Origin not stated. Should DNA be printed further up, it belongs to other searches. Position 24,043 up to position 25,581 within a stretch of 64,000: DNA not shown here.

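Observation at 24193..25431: Uncharacterised degenerate-EAL-like protein inside a queuosine gene block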

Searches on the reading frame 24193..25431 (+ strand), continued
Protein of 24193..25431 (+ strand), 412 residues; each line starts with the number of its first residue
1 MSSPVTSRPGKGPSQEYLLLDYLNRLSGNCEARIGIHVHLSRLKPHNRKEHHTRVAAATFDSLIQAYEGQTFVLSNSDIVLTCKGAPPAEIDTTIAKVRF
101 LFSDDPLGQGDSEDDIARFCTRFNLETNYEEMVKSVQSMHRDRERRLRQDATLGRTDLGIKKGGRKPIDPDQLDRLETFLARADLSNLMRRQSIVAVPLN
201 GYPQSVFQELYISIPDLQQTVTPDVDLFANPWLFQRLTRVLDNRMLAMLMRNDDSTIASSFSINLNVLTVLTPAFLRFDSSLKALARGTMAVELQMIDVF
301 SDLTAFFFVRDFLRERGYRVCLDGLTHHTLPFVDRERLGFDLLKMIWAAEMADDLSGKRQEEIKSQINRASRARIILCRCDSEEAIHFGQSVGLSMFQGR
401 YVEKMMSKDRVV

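Call 18: find_encoding_contigs(protein=P0011, flank=8000, max_places=1)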
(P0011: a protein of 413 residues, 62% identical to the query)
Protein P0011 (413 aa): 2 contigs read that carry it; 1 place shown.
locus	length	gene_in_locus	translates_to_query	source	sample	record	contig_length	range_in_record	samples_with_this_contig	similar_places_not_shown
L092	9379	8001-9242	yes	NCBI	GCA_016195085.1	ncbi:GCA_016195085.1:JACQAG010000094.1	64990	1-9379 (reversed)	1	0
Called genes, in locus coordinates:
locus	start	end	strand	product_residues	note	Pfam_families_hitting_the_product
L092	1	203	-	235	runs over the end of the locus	PF03737:RraA-like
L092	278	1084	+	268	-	-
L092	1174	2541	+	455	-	-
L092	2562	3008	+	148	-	PF06319:MmcB-like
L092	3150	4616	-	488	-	PF00294:PfkB, PF01256:Carb_kinase (weak), PF08543:Phos_pyr_kin, PF01467:CTP_transf_like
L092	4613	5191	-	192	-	PF13580:SIS_2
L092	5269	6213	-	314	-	PF01073:3Beta_HSD (weak), PF01370:Epimerase, PF02719:Polysacc_synt_2 (faint), PF04321:RmlD_sub_bind (weak), PF07993:NAD_binding_4 (faint), PF16363:GDP_Man_Dehyd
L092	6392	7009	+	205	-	PF00929:RNase_T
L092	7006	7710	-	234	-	PF00149:Metallophos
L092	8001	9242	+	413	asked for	-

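Call 22: predict_structure(alignment_id=A2)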
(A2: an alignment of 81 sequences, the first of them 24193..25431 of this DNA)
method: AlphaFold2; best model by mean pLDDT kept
length: 412 residues; sequences in the alignment: 81
mean_pLDDT: 86.3   pTM: 0.59
mean pLDDT of the five models: 86.3, 85.6, 85.5, 85.2, 83.5
residues with pLDDT >= 90: 247; 70-90: 127; 50-70: 16; < 50: 22
segments of 3 or more residues with pLDDT < 50: 1-11, 153-162
pLDDT, mean of each block of 10 residues (from residue 1): 38 82 89 93 84 89 91 92 92 91 82 84 92 90 76 43 74 93 89 91 91 91 90 90 91 65 93 93 83 93 95 95 94 94 94 82 93 94 94 95 82 45
secondary structure, 60 per line:
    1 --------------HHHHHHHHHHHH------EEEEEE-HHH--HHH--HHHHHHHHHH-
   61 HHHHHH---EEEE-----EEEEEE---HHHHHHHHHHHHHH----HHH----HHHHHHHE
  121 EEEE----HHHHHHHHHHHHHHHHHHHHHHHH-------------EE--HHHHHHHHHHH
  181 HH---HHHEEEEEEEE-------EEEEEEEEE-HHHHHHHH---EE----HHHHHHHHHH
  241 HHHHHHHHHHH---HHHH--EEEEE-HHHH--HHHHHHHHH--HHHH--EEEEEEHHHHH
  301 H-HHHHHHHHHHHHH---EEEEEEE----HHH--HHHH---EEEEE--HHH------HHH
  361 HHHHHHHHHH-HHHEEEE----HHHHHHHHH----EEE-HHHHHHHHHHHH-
elements in order: H15-26 E33-38 H50-59 H61-66 E70-73 E79-84 H88-101 H113-119 E120-124 H129-152 H170-182 E189-196 E204-212 H214-221 H231-251 H255-258 E261-265 H267-270 H273-281 H284-287 E290-295 H296-301 H303-315 E319-325 H335-338 E342-346 H358-370 E375-378 H383-391 E396-398 H400-411
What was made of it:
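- On LapD family: The model has no membrane or HAMP region (call 22).
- The full-length model (pLDDT 86; call 22) hits tandem GGDEF-EAL structures over 430-460 aligned columns at E = 6e-13 to 2e-9 (RbdA, MorA, LapD, DosP, PA0575).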

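Call 26: fold_search(model_id=the predicted structure, library=pdb)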
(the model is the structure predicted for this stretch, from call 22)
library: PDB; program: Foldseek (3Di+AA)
matches with E <= 10: 1328; with E <= 0.001: 95
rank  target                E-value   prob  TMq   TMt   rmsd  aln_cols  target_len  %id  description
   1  5xgb                  5.9e-13  1.00  0.38  0.30  16.3       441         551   14  Crystal structure of the PAS-GGDEF-EAL domain of PA0861 from Pseudomonas aeruginosa (released 2017-12-20)
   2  4rnf                  3.8e-12  1.00  0.37  0.36  15.5       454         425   12  PaMorA tandem diguanylate cyclase - mutant phosphodiesterase, apo form (released 2014-11-19)
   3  5xge                  5.9e-12  1.00  0.36  0.29  15.8       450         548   14  Crystal structure of the PAS-GGDEF-EAL domain of PA0861 from Pseudomonas aeruginosa in complex with cyclic di-GMP (released 2017-12-20)
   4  6pwj_A                1.2e-11  1.00  0.42  0.42  15.9       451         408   12  Vibrio cholerae LapD S helix-GGDEF-EAL (apo) (released 2019-10-09)
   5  6pwj_B                3.2e-11  1.00  0.44  0.45  15.6       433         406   12  Vibrio cholerae LapD S helix-GGDEF-EAL (apo) (released 2019-10-09)
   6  5xgd                  3.2e-11  1.00  0.38  0.30  15.9       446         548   14  Crystal structure of the PAS-GGDEF-EAL domain of PA0861 from Pseudomonas aeruginosa in complex with GTP (released 2017-12-20)
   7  6pwk_B                6.3e-11  1.00  0.41  0.42  12.7       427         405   12  Vibrio cholerae LapD S helix-GGDEF-EAL (bound to c-di-GMP) (released 2019-10-09)
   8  6pwk_A                8.3e-11  1.00  0.44  0.45  12.6       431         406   13  Vibrio cholerae LapD S helix-GGDEF-EAL (bound to c-di-GMP) (released 2019-10-09)
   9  9cmf_A                2.4e-10  1.00  0.42  0.24  15.3       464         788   13  Substrate bound DosP (released 2024-11-20)
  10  5m3c_B                6.0e-10  1.00  0.39  0.38  12.1       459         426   14  Structure of the hybrid domain (GGDEF-EAL) of PA0575 from Pseudomonas aeruginosa PAO1 at 2.8 Ang. with GTP and Ca2+ bo (released 2017-12-20)
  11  3pjw                  8.4e-10  1.00  0.42  0.41  15.7       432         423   15  Structure of Pseudomonas fluorescence LapD GGDEF-EAL dual domain, I23 (released 2011-02-09)
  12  9bgv_A                1.4e-09  1.00  0.38  0.23  15.7       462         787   14  DosP R97A straight form (released 2024-11-20)
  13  5m3c_A                1.6e-09  1.00  0.42  0.41  11.3       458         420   14  Structure of the hybrid domain (GGDEF-EAL) of PA0575 from Pseudomonas aeruginosa PAO1 at 2.8 Ang. with GTP and Ca2+ bo (released 2017-12-20)
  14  9ce0_B                2.2e-09  1.00  0.37  0.22  15.3       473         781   12  DosP Apo Bent form (released 2024-11-20)
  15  3gfz_A                1.1e-08  1.00  0.35  0.37  17.9       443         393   16  Klebsiella pneumoniae BlrP1 pH 6 manganese/cy-diGMP complex (released 2009-06-23)
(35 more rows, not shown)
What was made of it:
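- On EAL domain (Pfam PF00563): The AF2 model (pLDDT 86; call 22) matches isolated EAL structures (FimX, LapD, MorA, PA3825, PdeA, YkuI) at E = 2e-8 to 7e-7, probability 1.0, TMt 0.55-0.66 (call 26).
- Closest known: LapD cytoplasmic module. Same: It has a two-domain alpha/beta + EAL architecture of about 400 residues, aligned over about 430-450 columns by Foldseek (E = 1e-11 to 8e-10; call 26).
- Closest known: FimX EAL domain. Same: It has the EAL fold (Foldseek E = 2e-8 to 4e-7; call 26) with an incomplete catalytic set, and lies in a multidomain signalling protein with a degenerate GGDEF in front.
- It hits isolated EAL domains at about 1e-8 to 1e-7 (call 26).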

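Call 27: search_solved_structures(query=A2, max_evalue=10, show_alignments=3)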
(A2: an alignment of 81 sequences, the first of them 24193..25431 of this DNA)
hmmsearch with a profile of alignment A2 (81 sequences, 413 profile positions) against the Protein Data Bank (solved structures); distinct sequences matched with E-value up to 10: 8.
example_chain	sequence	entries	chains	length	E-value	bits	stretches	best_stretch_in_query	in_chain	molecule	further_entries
8pps_A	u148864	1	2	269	2e-06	30.4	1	258-401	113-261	EAL domain-containing protein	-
5xgb_A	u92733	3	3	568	7e-06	28.6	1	258-402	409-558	Uncharacterized protein | Uncharacterized protein PA0861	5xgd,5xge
4qf6_A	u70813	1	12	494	0.28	13.5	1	63-140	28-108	Aldehyde dehydrogenase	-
4qet_A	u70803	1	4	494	0.28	13.5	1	63-140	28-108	Aldehyde dehydrogenase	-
5gtk_A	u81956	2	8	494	0.28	13.5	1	63-140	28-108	Betaine-aldehyde dehydrogenase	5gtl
5gt6_A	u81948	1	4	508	0.29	13.4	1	63-140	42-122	Betaine-aldehyde dehydrogenase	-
7pnt_Z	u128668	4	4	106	0.46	12.8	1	89-156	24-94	28S ribosomal protein S33, mitochondrial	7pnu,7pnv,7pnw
7bqr_A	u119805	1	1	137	2.6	10.3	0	85-121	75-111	Mussoc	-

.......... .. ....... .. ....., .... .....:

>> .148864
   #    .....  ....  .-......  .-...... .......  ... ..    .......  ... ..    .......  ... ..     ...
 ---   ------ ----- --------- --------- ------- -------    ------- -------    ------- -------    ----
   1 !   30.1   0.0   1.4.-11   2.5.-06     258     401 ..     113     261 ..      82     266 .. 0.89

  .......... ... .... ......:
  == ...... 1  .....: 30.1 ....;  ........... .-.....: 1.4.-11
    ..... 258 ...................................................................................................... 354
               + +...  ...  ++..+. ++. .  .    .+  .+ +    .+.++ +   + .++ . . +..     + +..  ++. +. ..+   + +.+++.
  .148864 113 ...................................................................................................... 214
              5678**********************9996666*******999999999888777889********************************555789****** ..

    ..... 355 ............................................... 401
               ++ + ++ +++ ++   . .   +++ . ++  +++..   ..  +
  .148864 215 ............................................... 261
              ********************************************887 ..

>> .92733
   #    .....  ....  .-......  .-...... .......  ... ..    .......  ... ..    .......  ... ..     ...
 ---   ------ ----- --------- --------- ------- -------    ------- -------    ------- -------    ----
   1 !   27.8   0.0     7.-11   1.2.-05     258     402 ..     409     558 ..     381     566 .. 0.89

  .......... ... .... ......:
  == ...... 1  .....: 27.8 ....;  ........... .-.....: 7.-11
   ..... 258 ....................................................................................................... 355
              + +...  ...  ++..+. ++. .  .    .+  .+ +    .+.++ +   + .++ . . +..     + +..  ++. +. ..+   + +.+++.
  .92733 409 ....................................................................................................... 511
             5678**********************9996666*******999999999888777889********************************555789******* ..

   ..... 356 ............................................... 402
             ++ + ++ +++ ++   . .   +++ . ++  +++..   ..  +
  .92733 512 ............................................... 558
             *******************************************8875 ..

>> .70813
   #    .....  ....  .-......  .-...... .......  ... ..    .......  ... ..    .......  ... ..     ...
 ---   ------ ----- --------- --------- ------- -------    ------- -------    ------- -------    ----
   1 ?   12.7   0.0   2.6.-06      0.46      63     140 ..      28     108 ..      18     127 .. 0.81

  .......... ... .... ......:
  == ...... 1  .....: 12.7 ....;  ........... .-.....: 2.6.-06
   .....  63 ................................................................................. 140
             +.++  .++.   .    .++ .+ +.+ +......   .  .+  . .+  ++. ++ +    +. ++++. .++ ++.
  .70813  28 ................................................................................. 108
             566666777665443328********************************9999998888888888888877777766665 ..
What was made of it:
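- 24700..25425 (+): Divergent EAL-type (beta/alpha) barrel (residues ~170-411) with half an active site. Profile hit to the RbdA EAL domain, E = 2e-6 (call 27).
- Closest known: Active GGDEF-EAL phosphodiesterases RbdA. Same: These are the best overall structural hits (5xgb 5.9e-13, 4rnf 3.8e-12; call 26) and the best sequence-profile hits (RbdA EAL, 2e-6; call 27).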

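Call 45: search_protein_families(library=pfam, alignment_id=A2, max_evalue=0.01)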
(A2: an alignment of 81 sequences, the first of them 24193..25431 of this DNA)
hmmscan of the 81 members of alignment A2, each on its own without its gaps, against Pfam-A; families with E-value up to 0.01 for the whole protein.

A. member 1, window:24193-25431:+ (412 aa): 1 family
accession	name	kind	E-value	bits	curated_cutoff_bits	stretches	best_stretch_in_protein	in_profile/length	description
PF00563.25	EAL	-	6.2e-05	22.9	31.3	1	233-404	59-235/236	EAL domain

B. families by the number of members that match (of 81 scanned): 2 families
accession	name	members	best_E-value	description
PF00563.25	EAL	76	3.2e-11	EAL domain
PF24112.1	Amanitin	3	5.2e-05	Amanitin toxin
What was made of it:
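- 24700..25425 (+): 76/81 family members match EAL, best E = 3e-11 (call 45).
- On EAL domain (Pfam PF00563): At family level 76/81 members match at E <= 0.01, best 3.2e-11 (call 45), so homology to EAL is credible although this member is below threshold.
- EAL is found in 76/81 members (call 45), and the profile aligns residues 258-402 to the RbdA EAL domain (call 27).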

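Call 58: search_protein_families(library=pfam, proteins=[L027:3001-7788:+], max_evalue=0.001)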
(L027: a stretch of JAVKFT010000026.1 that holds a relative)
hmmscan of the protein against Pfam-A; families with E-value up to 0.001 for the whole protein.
L027:3001-7788:+ (1596 aa): 4 families
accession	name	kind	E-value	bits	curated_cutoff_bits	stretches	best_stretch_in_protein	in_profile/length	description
PF00353.25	HemolysinCabind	-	2.2e-66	219.7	23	11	232-264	2-34/36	RTX calcium-binding nonapeptide repeat (4 copies)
PF01839.29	FG-GAP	-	2.2e-10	40.6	22.1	1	1355-1382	4-37/37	FG-GAP repeat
PF04862.18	DUF642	-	2.7e-06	27.7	27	0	1132-1247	45-155/157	Protein of unknown function (DUF642)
PF13517.12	FG-GAP_3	-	3e-06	28.2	26.9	1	1360-1420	1-61/61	FG-GAP-like repeat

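Call 63: find_encoding_contigs(protein=P0007, flank=6000, max_places=2)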
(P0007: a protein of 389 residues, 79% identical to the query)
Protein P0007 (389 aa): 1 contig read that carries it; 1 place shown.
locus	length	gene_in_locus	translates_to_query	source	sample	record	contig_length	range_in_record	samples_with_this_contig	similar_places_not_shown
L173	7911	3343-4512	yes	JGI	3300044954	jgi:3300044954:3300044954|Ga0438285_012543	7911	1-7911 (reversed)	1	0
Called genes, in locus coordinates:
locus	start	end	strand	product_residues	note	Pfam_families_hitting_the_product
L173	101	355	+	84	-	PF07704:PSK_trans_fac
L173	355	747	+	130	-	PF01850:PIN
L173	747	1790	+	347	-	PF02547:Queuosine_synth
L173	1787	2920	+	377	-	PF01702:TGT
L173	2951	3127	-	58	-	-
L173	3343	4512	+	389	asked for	-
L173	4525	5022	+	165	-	PF14489:QueF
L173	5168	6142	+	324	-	PF08331:QueG_DUF1730, PF25160:LdpA_Fe-S-bd (faint), PF13484:Fer4_16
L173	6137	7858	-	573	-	PF13428:TPR_14 (faint), PF14559:TPR_19 (faint), PF00515:TPR_1 (faint), PF07719:TPR_2 (faint), PF13374:TPR_10 (faint), PF13424:TPR_12 (faint), PF13432:TPR_16 (weak), PF13844:Glyco_transf_41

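Call 64: find_encoding_contigs(protein=P0006, flank=3000, max_places=2)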
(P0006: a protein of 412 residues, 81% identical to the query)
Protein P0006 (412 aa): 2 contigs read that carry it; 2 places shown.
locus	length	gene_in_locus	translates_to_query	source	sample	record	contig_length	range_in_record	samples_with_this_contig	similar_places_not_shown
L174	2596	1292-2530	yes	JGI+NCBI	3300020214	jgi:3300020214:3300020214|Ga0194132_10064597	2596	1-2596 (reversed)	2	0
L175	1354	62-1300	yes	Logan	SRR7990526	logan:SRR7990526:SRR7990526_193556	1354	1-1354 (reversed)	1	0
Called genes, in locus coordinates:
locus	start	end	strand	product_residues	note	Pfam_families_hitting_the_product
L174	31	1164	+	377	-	PF01702:TGT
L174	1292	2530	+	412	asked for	-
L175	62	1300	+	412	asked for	-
